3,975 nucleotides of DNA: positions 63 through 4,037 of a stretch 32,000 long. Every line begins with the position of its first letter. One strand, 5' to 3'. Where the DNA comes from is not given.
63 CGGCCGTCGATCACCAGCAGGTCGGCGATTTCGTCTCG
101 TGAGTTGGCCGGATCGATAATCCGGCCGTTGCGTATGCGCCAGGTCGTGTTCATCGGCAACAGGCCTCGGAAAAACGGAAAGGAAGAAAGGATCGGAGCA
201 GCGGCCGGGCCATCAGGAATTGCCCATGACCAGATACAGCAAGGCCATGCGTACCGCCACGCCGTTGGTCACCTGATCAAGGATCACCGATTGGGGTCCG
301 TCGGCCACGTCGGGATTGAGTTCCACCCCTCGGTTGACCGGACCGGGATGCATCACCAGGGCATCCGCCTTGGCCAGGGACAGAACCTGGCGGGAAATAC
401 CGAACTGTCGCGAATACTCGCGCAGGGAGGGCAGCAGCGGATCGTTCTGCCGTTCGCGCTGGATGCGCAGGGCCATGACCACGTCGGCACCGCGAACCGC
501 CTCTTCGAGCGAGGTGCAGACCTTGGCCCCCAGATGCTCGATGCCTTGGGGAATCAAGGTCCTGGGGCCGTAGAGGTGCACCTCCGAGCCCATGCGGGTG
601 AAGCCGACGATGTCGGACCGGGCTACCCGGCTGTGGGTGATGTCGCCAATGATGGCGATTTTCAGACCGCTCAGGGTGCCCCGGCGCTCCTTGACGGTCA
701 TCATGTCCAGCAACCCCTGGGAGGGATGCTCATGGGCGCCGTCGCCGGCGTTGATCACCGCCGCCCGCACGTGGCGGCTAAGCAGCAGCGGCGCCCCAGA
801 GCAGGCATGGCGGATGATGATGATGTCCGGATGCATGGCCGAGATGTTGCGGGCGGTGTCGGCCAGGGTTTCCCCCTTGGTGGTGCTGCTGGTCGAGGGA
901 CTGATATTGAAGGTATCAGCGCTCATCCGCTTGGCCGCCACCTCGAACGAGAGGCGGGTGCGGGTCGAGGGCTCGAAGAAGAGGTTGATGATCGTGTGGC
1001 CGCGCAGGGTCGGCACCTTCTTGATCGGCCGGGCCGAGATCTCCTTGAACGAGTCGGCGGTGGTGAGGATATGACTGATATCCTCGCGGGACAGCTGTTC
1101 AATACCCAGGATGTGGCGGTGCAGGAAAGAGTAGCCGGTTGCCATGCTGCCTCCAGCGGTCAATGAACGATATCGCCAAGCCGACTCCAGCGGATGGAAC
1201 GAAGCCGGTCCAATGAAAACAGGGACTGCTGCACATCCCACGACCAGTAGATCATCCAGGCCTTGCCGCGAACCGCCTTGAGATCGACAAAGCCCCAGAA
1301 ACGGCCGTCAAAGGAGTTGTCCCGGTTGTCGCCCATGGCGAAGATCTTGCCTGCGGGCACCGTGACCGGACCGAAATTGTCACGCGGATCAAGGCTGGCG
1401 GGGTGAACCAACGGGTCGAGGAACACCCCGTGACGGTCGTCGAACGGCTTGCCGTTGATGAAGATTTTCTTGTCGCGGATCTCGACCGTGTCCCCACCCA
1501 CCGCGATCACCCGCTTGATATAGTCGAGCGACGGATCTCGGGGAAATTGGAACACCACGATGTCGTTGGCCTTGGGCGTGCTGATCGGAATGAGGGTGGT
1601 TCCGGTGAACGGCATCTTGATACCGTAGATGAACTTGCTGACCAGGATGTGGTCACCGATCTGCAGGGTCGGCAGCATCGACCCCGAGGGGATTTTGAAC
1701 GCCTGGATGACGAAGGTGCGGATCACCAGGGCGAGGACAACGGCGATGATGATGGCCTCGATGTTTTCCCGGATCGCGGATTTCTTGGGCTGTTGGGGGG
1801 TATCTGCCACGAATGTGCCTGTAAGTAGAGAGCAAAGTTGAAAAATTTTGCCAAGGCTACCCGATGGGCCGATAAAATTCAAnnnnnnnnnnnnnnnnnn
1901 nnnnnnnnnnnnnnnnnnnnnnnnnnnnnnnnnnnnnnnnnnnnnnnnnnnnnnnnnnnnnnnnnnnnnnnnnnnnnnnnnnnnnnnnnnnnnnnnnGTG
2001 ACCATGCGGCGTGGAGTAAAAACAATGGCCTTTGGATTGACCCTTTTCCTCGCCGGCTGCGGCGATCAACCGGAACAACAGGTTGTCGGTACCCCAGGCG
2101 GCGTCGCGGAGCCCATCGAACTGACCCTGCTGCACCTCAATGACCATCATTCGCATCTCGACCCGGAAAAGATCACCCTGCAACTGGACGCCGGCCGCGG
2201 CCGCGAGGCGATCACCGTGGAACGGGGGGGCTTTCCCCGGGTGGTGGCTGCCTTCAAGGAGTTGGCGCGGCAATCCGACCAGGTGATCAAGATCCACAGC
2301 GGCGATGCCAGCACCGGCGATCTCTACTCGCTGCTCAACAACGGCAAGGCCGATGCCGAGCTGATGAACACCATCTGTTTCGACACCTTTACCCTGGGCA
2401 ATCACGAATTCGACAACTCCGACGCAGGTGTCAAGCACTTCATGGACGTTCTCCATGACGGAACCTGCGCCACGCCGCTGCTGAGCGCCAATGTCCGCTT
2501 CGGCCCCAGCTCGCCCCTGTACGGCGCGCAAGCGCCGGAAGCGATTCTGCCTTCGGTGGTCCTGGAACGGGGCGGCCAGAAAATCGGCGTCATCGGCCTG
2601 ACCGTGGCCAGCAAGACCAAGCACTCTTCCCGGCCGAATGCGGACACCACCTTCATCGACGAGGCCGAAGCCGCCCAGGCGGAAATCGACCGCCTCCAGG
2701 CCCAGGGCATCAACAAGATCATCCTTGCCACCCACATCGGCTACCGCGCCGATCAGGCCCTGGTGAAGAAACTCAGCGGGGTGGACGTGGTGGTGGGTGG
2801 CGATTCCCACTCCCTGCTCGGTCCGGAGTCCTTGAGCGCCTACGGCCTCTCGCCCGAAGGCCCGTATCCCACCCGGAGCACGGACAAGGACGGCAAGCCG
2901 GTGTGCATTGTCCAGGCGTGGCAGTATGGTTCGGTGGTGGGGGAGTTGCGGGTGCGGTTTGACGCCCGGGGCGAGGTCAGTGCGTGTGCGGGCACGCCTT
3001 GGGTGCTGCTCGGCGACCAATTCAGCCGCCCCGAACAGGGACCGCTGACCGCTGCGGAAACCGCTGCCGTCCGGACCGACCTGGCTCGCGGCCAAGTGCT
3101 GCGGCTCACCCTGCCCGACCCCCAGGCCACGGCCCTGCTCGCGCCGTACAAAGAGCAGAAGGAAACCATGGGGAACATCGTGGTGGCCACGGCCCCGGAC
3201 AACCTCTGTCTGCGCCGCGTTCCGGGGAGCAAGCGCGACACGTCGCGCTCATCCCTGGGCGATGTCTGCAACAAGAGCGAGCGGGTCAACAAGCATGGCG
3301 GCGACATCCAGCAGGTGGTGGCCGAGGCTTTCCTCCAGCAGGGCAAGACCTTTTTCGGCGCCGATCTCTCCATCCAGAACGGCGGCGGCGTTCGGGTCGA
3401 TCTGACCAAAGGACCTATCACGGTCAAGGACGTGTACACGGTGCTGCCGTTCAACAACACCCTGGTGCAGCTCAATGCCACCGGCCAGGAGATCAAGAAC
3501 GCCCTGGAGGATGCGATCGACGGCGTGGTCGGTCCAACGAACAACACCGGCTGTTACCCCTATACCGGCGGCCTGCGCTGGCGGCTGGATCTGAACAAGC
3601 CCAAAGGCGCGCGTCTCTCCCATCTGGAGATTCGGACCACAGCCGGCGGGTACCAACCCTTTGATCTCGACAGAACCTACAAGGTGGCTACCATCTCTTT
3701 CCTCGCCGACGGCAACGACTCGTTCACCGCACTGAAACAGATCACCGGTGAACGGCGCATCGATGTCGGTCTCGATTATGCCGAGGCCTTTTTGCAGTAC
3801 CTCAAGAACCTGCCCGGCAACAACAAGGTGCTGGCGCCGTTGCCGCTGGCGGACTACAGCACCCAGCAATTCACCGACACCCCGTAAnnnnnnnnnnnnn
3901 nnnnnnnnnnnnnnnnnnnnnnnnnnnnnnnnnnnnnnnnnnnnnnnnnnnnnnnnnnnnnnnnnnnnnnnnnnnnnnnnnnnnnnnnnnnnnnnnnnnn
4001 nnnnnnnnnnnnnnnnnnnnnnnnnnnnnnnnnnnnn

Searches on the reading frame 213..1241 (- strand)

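Call 61: search_protein_families(library=pfam, proteins=[window:213-1241:-], max_evalue=0.001)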
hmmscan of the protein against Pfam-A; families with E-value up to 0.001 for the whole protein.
window:213-1241:- (342 aa): 2 families
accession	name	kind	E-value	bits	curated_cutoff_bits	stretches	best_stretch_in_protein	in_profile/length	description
PF02729.26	OTCace_N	-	5e-46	156.9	29.9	1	42-185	1-148/148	Aspartate/ornithine carbamoyltransferase, carbamoyl-P binding domain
PF00185.30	OTCace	-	4e-29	102.1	29.4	1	192-337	2-156/157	Aspartate/ornithine carbamoyltransferase, Asp/Orn binding domain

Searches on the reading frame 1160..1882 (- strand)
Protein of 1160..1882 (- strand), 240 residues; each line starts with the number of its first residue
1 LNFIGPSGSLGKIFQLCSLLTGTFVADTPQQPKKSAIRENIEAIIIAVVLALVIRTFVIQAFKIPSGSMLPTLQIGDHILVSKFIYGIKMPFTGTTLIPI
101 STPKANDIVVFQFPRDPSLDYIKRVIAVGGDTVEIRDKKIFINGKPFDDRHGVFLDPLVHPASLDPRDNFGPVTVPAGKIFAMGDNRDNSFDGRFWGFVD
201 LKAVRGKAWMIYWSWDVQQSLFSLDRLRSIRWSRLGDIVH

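Call 17: search_protein_families(library=pfam, proteins=[window:1160-1882:-], max_evalue=0.00001)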
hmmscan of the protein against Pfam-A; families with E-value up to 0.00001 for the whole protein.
window:1160-1882:- (240 aa): 1 family
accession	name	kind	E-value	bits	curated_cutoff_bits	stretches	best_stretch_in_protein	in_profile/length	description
PF10502.14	Peptidase_S26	-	5.5e-51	173.3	22.9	1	38-213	2-168/168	Signal peptidase, peptidase S26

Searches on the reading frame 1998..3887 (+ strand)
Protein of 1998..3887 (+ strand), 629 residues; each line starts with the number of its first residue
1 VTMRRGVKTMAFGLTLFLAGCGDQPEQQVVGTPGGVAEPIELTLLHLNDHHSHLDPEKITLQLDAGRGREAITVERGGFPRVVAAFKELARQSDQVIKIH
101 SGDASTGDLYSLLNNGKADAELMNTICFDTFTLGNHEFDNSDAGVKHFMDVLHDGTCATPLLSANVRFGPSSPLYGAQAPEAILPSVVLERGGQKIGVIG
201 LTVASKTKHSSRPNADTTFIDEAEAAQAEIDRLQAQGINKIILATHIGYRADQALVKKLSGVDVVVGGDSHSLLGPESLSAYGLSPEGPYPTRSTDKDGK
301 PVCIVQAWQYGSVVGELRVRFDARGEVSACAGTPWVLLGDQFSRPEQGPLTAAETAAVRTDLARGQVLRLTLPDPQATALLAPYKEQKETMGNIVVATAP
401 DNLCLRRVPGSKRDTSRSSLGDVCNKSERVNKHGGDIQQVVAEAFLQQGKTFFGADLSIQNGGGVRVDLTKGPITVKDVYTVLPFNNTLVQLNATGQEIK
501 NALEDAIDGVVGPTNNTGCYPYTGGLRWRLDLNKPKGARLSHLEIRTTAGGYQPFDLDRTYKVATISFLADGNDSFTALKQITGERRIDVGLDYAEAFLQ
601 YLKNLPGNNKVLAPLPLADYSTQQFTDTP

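Call 17: search_protein_families(library=pfam, proteins=[window:1998-3887:+], max_evalue=0.00001)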
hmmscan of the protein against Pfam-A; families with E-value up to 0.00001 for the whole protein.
window:1998-3887:+ (629 aa): 3 families
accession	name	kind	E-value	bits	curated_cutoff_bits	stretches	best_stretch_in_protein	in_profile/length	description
PF02872.23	5_nucleotid_C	-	4.2e-34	118.4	23.6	1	429-581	16-158/158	5'-nucleotidase, C-terminal domain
PF00149.33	Metallophos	-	7.8e-08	33.4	21.5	1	43-272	2-190/191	Calcineurin-like phosphoesterase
PF21953.1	NadN_nucleosid_C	-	7.7e-06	26.4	27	0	455-493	37-75/199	NAD nucleotidase, C-terminal domain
